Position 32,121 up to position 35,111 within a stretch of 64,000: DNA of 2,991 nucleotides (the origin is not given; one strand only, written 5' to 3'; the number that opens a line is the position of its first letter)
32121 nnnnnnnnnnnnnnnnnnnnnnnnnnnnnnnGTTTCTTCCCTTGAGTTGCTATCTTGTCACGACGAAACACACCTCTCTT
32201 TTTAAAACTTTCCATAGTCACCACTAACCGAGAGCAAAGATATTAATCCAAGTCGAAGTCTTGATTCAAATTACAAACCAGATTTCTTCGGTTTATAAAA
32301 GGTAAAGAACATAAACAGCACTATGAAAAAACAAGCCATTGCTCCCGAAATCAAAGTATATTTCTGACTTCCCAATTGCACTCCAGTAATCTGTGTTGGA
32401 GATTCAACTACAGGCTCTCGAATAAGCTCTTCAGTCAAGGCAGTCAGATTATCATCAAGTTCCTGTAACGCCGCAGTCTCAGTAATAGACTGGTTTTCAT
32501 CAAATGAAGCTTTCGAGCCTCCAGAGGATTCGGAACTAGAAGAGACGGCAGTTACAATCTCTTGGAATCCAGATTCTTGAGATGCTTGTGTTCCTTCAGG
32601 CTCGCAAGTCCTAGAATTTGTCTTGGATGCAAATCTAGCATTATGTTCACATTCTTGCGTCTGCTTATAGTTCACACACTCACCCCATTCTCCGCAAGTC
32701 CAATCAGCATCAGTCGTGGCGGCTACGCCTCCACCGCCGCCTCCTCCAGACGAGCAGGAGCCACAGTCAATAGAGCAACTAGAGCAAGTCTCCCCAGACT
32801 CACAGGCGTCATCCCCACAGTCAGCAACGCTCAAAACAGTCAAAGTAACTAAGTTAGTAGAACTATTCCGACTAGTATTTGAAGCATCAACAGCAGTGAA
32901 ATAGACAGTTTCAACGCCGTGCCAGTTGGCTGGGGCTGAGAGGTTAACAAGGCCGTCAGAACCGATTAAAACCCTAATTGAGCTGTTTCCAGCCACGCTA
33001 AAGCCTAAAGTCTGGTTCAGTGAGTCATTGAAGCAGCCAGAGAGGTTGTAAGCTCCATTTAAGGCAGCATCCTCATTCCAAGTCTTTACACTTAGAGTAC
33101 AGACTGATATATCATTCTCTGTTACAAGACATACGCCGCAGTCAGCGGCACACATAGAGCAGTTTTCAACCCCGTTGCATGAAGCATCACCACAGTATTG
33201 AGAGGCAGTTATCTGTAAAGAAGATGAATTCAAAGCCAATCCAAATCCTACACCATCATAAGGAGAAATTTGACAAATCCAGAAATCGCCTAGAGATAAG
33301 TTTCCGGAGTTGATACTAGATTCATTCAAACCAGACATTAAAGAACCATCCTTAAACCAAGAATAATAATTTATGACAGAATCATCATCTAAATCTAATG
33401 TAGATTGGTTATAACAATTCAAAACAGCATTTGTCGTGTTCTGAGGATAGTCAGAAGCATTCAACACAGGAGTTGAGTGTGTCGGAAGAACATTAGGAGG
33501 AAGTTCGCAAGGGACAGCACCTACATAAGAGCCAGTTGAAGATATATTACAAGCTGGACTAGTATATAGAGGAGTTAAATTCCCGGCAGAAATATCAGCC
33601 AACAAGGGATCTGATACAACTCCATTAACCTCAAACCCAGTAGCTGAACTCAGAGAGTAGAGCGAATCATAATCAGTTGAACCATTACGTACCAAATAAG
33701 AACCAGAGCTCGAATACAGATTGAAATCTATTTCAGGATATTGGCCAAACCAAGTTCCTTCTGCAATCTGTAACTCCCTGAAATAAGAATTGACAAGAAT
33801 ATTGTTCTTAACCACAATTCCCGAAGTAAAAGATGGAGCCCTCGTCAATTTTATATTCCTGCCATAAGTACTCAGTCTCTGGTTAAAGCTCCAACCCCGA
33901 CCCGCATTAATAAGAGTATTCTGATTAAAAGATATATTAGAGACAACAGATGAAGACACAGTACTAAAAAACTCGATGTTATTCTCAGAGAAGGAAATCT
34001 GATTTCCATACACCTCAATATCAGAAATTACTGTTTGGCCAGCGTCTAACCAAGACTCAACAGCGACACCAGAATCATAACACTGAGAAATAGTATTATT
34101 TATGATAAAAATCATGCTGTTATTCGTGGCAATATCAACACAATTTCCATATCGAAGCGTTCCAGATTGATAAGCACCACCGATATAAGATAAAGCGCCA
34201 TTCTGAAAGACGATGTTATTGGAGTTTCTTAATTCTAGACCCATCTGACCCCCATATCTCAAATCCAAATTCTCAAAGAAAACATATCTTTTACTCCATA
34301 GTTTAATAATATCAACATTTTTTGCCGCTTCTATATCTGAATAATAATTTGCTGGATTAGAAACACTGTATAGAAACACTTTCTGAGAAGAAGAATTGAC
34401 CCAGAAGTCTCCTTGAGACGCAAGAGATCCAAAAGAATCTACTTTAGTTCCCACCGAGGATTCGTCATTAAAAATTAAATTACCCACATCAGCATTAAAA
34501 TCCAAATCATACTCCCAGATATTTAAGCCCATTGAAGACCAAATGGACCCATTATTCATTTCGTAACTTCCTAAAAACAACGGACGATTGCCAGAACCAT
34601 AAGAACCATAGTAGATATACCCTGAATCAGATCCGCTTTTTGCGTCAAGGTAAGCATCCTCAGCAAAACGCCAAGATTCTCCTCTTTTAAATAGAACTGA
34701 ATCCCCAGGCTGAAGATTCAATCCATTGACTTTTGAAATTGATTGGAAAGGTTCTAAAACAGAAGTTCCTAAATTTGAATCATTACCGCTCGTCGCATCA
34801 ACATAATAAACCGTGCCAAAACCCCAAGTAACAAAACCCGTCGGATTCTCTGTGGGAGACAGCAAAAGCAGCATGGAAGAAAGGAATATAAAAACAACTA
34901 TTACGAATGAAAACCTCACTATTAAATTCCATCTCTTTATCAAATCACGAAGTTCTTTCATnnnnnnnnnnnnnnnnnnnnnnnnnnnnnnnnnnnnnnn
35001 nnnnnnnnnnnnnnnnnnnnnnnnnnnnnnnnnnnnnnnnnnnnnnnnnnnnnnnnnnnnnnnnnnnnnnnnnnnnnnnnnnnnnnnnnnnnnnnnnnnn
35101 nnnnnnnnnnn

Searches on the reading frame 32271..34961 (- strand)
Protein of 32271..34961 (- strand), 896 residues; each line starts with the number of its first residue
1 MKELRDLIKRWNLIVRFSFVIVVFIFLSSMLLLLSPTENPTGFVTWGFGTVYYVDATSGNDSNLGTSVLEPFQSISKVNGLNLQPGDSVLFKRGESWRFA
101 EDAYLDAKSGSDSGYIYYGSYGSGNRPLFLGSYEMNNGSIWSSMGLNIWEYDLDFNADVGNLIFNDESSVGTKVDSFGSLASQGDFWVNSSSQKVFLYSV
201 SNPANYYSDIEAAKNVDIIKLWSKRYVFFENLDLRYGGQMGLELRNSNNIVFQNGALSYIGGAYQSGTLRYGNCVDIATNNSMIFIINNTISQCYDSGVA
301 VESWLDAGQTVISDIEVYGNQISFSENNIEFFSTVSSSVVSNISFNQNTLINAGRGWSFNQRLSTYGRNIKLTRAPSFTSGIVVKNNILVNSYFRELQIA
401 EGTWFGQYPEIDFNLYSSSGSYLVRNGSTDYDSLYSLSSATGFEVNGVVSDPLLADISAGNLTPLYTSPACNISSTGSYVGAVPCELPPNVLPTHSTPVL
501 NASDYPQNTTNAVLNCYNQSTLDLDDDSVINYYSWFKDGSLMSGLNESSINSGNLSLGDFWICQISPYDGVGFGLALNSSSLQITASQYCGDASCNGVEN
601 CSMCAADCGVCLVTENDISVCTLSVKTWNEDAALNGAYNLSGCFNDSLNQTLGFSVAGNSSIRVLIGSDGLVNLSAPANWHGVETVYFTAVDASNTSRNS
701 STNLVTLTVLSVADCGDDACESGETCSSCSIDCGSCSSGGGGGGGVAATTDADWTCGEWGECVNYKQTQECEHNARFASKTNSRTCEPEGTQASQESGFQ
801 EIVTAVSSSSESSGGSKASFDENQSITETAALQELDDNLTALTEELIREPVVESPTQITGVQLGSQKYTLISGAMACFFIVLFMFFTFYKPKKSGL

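Call 37: search_protein_families(library=pfam, proteins=[window:32271-34961:-], max_evalue=0.001)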
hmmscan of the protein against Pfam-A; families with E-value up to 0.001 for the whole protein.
window:32271-34961:- (896 aa): 0 families

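Call 54: search_protein_families(library=ncbifam, proteins=[window:32271-34961:-], max_evalue=10)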
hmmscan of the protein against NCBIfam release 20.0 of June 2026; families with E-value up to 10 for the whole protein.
window:32271-34961:- (896 aa): 4 families
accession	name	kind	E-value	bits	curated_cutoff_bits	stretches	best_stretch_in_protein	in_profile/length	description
NF047897.1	LctobiosidLnbX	equivalog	1.9e-09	36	2500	1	48-141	42-136/1498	lacto-N-biosidase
NF047854.1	LIC10774_subfam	equivalog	6.6e-05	22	380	1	50-79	59-87/358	LIC10774/LIC10365 family surface protein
NF007286.0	PRK09754.1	equivalog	0.035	12.9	447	1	283-327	201-244/400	phenylpropionate dioxygenase ferredoxin reductase subunit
NF035936.1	agg_sub_LPXTH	equivalog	5.6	6.5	100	0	689-843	24-166/281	serine-rich aggregation substance UasX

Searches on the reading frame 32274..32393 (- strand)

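Call 54: search_protein_families(library=ncbifam, proteins=[window:32274-32393:-], max_evalue=10)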
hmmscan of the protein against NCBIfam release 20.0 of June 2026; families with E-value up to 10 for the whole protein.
seq(40 aa): 1 family
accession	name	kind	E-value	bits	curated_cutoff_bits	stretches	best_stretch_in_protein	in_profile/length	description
NF007290.0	PRK09759.1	equivalog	0.086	12.9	89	1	10-29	3-22/50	type I toxin-antitoxin system toxin HokA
